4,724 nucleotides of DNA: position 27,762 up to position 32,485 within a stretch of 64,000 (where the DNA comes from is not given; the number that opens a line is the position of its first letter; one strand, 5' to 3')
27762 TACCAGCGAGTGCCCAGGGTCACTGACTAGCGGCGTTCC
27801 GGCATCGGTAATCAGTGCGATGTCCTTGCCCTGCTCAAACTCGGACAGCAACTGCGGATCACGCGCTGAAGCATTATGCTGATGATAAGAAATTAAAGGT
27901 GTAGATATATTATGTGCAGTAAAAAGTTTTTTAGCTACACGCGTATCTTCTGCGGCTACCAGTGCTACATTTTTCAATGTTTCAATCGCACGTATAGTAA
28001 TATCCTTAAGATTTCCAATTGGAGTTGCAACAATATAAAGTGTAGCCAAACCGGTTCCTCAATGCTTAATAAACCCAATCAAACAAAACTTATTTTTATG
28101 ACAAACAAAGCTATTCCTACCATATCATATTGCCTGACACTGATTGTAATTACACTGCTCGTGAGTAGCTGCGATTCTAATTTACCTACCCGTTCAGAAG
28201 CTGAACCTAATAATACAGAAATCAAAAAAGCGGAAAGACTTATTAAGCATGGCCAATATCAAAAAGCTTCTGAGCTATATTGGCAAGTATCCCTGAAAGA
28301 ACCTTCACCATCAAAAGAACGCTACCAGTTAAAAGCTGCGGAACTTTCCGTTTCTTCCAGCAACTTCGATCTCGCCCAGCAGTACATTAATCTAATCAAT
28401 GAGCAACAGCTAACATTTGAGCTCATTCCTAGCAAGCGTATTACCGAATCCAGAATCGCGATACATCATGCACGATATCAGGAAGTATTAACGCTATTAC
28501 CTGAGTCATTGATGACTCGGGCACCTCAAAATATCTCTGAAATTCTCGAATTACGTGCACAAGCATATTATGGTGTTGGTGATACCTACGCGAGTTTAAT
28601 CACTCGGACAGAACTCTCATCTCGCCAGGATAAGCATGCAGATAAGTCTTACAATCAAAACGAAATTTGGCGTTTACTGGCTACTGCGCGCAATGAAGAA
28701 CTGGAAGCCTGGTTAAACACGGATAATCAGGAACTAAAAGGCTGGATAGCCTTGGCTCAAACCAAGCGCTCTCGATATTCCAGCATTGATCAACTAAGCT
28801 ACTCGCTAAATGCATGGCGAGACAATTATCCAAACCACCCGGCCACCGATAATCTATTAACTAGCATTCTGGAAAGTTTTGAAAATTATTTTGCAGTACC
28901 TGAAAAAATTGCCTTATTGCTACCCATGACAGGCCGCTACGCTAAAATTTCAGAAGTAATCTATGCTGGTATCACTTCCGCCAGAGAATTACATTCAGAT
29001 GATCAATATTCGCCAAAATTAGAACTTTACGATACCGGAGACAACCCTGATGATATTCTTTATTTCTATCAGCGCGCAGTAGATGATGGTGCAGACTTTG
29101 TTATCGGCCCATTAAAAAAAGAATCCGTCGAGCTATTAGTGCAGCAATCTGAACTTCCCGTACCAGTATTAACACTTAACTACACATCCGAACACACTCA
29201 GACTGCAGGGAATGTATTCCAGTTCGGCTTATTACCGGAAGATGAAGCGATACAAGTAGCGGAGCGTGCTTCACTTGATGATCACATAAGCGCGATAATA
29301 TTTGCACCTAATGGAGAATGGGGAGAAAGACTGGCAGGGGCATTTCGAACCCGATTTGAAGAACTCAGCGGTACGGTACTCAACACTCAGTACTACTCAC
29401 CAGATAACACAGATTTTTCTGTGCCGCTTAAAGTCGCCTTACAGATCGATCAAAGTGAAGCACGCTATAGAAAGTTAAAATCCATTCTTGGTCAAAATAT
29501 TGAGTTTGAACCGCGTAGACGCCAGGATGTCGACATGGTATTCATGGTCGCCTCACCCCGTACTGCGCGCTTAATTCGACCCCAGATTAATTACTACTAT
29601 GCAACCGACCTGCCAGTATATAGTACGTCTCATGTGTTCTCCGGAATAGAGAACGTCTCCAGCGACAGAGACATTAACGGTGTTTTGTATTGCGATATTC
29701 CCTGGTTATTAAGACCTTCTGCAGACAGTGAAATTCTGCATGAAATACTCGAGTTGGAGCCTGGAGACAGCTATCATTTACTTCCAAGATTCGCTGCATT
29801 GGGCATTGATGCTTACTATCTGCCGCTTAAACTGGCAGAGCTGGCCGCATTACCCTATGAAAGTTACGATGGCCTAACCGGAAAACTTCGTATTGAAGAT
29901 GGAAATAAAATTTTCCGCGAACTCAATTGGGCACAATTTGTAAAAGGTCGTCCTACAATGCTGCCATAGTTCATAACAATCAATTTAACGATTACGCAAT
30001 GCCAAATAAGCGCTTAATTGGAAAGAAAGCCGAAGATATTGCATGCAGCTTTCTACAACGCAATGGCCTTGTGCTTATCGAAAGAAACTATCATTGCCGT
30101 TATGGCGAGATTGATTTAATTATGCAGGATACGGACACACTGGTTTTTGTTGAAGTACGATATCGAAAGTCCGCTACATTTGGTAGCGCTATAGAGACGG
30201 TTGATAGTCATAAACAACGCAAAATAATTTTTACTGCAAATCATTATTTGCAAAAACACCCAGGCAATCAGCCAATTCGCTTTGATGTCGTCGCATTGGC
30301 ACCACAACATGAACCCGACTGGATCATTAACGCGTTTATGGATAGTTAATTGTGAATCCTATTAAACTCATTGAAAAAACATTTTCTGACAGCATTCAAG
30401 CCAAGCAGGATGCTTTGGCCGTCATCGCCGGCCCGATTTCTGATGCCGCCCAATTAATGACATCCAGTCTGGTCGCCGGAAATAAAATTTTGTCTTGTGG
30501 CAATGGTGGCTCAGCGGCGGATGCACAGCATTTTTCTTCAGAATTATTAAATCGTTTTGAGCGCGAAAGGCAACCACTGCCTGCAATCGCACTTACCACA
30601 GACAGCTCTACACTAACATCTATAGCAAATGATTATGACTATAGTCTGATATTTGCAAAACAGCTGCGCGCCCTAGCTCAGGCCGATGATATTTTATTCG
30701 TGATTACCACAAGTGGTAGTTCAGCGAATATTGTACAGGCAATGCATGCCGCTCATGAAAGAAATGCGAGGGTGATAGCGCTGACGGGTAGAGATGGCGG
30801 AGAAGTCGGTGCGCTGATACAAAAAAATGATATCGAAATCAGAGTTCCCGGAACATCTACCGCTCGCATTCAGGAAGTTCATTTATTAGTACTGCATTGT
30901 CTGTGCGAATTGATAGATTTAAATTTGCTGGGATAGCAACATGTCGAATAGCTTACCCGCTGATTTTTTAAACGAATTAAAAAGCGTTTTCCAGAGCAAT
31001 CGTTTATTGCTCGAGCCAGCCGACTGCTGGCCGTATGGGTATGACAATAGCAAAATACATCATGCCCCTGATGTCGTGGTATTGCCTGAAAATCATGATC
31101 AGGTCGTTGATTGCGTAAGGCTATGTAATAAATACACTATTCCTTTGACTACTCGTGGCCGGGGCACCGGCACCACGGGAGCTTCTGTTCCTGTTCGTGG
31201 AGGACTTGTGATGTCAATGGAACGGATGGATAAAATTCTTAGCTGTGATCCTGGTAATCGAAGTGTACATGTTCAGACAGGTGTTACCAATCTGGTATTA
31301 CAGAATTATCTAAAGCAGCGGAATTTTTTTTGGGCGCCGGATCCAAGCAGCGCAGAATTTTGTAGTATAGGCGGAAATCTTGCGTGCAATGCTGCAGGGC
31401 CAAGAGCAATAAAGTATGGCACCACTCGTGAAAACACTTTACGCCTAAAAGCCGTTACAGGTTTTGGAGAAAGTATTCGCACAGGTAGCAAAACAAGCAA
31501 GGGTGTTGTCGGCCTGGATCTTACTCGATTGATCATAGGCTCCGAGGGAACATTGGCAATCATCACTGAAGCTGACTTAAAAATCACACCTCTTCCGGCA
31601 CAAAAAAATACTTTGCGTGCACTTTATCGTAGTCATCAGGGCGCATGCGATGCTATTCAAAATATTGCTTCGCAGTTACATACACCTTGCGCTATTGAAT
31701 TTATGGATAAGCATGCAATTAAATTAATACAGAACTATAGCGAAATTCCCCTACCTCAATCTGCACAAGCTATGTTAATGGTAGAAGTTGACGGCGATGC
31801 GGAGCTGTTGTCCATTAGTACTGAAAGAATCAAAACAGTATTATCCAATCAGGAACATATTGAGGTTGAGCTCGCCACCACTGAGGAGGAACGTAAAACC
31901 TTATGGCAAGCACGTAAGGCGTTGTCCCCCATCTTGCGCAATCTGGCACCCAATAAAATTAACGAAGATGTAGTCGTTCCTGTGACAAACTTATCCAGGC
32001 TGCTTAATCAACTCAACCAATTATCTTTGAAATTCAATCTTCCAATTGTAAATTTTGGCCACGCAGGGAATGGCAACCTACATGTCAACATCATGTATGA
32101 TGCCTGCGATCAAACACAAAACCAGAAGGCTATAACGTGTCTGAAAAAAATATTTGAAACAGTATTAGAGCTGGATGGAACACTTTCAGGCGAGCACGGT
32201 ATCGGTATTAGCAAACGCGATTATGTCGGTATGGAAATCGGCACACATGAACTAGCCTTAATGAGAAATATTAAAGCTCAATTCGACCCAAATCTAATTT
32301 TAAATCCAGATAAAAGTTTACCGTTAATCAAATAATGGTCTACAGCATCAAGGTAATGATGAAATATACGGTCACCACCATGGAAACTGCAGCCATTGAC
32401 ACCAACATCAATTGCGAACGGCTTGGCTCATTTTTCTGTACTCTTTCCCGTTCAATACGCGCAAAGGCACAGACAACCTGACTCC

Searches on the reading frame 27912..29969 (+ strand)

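Call 99: search_protein_families(library=pfam, proteins=[window:27912-29969:+], max_evalue=0.00001)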
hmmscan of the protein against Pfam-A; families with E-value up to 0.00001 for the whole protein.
window:27912-29969:+ (685 aa): 2 families
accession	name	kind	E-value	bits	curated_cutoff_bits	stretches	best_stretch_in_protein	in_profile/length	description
PF04348.19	LppC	-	3.1e-107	359.9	28.8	1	133-679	21-563/563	LppC putative lipoprotein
PF13458.12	Peripla_BP_6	-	3.2e-11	43.9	31.7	1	332-517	3-191/343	Periplasmic binding protein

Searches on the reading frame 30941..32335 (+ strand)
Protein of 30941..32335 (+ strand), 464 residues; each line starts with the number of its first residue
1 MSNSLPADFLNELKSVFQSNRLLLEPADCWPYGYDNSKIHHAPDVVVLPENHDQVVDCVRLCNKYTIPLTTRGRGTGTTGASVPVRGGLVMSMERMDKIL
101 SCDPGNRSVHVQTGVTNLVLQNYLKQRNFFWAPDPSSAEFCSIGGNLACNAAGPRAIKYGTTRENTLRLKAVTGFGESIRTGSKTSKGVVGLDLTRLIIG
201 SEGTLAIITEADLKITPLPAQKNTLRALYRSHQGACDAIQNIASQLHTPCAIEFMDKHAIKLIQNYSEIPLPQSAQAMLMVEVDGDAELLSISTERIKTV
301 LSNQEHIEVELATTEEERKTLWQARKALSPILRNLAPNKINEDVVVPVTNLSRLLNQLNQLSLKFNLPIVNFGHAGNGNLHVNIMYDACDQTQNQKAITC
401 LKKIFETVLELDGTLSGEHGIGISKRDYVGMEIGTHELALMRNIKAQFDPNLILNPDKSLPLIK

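Call 99: search_protein_families(library=pfam, proteins=[window:30941-32335:+], max_evalue=0.00001)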
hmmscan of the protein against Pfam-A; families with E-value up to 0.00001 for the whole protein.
window:30941-32335:+ (464 aa): 2 families
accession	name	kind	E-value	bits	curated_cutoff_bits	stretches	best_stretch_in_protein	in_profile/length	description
PF02913.24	FAD-oxidase_C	-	7.2e-63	213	21.2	1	219-458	2-247/248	FAD linked oxidases, C-terminal domain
PF01565.28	FAD_binding_4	-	8.8e-36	123.1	26.4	1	43-181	1-138/139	FAD binding domain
